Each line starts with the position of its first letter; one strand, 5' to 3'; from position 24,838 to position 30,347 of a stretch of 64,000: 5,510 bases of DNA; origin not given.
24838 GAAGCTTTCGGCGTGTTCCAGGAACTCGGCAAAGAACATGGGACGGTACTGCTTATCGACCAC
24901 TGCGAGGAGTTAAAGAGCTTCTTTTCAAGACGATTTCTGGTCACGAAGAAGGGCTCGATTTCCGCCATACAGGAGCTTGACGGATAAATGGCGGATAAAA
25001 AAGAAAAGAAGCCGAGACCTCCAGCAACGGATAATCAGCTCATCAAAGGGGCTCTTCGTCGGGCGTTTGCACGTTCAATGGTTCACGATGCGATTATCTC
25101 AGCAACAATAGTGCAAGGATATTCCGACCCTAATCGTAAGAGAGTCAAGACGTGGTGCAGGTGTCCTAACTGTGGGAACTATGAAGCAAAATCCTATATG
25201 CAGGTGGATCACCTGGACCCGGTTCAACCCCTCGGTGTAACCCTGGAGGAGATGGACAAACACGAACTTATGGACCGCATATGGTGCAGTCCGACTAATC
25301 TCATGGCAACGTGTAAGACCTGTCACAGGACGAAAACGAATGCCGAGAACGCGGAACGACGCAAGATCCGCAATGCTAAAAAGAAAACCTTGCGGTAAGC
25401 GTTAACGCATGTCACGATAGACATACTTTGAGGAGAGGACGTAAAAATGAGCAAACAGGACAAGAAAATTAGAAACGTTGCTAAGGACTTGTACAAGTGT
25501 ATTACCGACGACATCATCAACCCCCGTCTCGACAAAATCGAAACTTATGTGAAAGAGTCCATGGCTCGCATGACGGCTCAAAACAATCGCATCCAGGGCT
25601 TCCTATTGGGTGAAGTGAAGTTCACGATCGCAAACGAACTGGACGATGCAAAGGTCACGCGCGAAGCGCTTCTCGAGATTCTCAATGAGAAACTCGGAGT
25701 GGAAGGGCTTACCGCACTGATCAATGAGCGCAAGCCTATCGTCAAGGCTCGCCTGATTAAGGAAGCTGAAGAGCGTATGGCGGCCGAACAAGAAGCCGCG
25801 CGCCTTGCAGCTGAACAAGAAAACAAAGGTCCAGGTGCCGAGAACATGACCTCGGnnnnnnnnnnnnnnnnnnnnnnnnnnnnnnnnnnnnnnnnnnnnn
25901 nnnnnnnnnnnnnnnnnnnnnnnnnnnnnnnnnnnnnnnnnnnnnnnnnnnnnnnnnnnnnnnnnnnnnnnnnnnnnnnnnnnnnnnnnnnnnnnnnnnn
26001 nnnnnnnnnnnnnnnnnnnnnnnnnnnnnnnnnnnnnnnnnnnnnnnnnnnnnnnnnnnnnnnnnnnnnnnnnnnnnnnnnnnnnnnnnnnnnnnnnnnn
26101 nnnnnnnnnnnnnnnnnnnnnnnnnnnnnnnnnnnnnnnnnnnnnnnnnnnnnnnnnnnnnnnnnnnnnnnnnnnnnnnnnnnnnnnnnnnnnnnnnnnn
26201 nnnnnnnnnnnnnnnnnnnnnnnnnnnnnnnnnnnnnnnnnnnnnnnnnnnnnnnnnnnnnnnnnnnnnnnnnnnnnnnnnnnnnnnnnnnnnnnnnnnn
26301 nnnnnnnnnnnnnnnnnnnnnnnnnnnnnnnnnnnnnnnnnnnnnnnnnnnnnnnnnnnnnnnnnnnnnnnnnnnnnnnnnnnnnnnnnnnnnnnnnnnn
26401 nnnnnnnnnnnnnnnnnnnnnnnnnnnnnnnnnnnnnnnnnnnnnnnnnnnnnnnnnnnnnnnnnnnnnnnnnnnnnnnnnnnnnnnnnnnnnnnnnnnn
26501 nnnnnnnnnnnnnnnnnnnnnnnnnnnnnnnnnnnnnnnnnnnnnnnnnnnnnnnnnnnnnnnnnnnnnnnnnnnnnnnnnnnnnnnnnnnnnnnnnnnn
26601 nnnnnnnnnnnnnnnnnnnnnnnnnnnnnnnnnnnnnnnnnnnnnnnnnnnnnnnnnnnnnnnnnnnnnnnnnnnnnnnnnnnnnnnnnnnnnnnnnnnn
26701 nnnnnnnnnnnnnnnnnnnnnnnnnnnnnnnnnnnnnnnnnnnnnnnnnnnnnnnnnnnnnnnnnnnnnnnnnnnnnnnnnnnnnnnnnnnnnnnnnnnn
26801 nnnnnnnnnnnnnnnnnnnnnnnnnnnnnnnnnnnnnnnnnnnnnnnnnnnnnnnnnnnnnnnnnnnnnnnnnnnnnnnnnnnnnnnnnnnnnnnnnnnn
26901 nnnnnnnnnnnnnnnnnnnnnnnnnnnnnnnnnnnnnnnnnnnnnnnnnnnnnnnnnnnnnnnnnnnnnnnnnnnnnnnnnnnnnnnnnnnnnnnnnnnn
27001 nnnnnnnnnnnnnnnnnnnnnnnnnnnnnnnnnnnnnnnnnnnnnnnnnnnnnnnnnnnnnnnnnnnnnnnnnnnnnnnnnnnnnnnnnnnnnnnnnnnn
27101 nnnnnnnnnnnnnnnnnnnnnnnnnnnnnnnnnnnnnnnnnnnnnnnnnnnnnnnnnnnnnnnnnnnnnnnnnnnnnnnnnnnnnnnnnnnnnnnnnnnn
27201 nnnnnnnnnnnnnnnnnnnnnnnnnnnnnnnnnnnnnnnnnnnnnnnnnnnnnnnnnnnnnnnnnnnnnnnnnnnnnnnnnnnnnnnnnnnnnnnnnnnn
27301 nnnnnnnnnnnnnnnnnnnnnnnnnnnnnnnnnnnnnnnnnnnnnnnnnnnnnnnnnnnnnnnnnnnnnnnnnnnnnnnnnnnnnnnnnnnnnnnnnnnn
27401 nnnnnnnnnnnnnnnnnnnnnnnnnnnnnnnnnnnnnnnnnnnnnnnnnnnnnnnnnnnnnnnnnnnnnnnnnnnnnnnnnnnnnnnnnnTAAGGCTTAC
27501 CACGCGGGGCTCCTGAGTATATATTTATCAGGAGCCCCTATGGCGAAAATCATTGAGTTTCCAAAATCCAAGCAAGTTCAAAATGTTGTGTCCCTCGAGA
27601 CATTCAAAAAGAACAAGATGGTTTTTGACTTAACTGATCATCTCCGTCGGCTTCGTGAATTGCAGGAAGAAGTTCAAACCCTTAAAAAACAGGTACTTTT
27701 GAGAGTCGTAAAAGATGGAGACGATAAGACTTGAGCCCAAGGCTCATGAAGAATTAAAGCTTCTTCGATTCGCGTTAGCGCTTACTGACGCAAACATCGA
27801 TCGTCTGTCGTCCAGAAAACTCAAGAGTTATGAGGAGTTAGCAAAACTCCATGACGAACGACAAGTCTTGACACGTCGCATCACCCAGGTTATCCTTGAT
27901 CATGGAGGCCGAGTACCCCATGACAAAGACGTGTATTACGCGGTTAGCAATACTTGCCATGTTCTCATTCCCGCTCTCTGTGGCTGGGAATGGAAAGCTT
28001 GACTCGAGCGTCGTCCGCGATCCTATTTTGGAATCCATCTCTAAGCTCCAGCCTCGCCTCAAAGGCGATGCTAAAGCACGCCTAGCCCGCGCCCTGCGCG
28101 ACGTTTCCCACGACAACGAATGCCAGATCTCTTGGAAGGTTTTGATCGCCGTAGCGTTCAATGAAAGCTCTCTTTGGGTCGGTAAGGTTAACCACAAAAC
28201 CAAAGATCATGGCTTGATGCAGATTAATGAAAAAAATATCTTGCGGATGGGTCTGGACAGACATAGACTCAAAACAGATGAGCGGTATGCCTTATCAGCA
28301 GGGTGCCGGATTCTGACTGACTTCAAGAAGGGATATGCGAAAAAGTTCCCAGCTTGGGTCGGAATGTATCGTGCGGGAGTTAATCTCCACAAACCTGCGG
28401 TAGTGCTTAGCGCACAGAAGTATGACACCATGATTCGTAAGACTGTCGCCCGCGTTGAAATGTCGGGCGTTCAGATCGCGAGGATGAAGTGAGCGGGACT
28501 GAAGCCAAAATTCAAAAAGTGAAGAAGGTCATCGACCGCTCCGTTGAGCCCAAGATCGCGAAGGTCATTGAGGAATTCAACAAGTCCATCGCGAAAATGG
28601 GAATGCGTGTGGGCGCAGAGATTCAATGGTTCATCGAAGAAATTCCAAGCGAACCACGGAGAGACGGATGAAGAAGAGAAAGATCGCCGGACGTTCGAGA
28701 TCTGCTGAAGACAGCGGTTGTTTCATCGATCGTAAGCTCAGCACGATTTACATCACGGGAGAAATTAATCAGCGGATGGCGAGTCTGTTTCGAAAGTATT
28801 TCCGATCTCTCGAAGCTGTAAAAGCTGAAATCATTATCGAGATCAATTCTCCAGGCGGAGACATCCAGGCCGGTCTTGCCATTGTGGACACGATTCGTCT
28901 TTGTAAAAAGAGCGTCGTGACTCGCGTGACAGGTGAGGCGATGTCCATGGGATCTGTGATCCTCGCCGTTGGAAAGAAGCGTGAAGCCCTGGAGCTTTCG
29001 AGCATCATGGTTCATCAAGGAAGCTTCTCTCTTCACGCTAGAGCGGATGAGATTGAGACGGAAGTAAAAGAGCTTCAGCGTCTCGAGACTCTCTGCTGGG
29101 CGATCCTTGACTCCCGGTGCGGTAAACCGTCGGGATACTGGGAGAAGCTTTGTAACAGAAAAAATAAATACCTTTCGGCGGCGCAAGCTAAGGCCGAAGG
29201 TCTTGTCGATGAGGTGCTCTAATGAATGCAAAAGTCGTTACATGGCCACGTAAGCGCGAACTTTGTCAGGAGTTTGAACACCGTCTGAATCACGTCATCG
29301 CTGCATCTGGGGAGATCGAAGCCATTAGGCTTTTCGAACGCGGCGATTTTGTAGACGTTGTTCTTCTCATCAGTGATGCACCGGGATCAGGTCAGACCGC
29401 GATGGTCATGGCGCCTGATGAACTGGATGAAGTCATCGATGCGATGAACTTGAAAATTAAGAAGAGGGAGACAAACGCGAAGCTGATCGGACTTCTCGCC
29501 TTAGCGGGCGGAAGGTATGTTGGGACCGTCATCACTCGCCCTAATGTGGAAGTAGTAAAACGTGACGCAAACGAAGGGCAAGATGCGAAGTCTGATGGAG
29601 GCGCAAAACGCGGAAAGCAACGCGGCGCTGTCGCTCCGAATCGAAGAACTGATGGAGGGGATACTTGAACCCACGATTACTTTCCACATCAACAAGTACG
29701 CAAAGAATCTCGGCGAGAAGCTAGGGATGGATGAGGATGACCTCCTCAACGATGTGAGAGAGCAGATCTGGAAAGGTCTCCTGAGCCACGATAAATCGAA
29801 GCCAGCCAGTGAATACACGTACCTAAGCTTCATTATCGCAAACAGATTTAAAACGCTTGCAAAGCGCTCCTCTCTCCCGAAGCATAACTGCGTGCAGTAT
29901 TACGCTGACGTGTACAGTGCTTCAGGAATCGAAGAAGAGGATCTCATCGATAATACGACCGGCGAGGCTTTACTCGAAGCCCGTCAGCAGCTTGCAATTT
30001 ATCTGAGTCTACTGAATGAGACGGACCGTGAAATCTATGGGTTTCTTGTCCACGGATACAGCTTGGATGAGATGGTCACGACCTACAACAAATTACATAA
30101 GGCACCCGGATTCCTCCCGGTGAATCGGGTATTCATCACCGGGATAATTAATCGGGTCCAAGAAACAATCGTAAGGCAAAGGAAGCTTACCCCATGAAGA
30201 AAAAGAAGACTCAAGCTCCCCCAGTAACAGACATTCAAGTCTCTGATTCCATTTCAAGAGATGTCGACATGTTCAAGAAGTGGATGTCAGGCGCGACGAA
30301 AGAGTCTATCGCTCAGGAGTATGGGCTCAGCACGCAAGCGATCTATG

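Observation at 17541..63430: Strand-oriented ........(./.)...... element with at least 20 copies, overlapping promoters, stop codons and some coding sequence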

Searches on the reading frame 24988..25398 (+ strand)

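Call 22: search_protein_families(library=pfam, proteins=[window:24988-25398:+], max_evalue=0.01)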
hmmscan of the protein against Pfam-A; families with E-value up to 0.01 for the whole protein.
window:24988-25398:+ (136 aa): 1 family
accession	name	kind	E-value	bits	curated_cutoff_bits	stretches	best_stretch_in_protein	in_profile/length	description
PF01844.29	HNH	-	3.6e-06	27.5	21.4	0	102-118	30-46/47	HNH endonuclease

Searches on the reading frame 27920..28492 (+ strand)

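Call 22: search_protein_families(library=pfam, proteins=[window:27920-28492:+], max_evalue=0.01)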
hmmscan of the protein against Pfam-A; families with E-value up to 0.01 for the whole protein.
window:27920-28492:+ (190 aa): 1 family
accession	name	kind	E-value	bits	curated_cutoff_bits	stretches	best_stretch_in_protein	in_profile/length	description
PF01464.25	SLT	-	2.9e-07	30.5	21.3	1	69-157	11-101/117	Transglycosylase SLT domain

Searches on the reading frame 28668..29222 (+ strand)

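Call 22: search_protein_families(library=pfam, proteins=[window:28668-29222:+], max_evalue=0.01)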
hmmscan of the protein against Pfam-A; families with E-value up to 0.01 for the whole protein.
window:28668-29222:+ (184 aa): 2 families
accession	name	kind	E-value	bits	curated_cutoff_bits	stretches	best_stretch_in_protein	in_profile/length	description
PF00574.28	CLP_protease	-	2e-35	122.7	20.2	1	25-184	17-179/182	Clp protease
PF25145.1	NfeD1b_N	-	1.4e-07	31.7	40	1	26-98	4-77/189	NfeD1b, N-terminal domain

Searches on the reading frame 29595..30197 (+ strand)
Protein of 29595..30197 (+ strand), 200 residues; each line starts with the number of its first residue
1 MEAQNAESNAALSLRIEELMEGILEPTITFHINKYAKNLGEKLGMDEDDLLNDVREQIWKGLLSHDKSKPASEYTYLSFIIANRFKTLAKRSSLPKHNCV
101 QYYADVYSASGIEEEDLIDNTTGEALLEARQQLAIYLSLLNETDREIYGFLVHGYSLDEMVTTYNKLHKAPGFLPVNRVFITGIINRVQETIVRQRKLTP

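Call 22: search_protein_families(library=pfam, proteins=[window:29595-30197:+], max_evalue=0.01)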
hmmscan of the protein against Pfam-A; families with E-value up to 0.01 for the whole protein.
window:29595-30197:+ (200 aa): 1 family
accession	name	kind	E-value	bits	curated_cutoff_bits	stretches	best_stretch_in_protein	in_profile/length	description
PF04542.20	Sigma70_r2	-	0.0071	16.6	24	0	35-91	12-67/71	Sigma-70 region 2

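Call 79: search_protein_families(library=ncbifam, proteins=[window:29595-30197:+], max_evalue=0.01)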
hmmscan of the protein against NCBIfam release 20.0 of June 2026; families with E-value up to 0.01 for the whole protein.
window:29595-30197:+ (200 aa): 0 families

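Call 80: search_protein_families(library=phrogs, proteins=[window:29595-30197:+], max_evalue=0.001)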
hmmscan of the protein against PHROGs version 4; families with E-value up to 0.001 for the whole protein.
window:29595-30197:+ (200 aa): 2 families
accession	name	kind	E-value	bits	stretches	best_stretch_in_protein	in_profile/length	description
phrog_36148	-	unknown function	0.00054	21.1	0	63-118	26-81/108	-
phrog_1740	-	transcription regulation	0.00067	19.3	1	26-165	56-195/567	RNA polymerase sigma factor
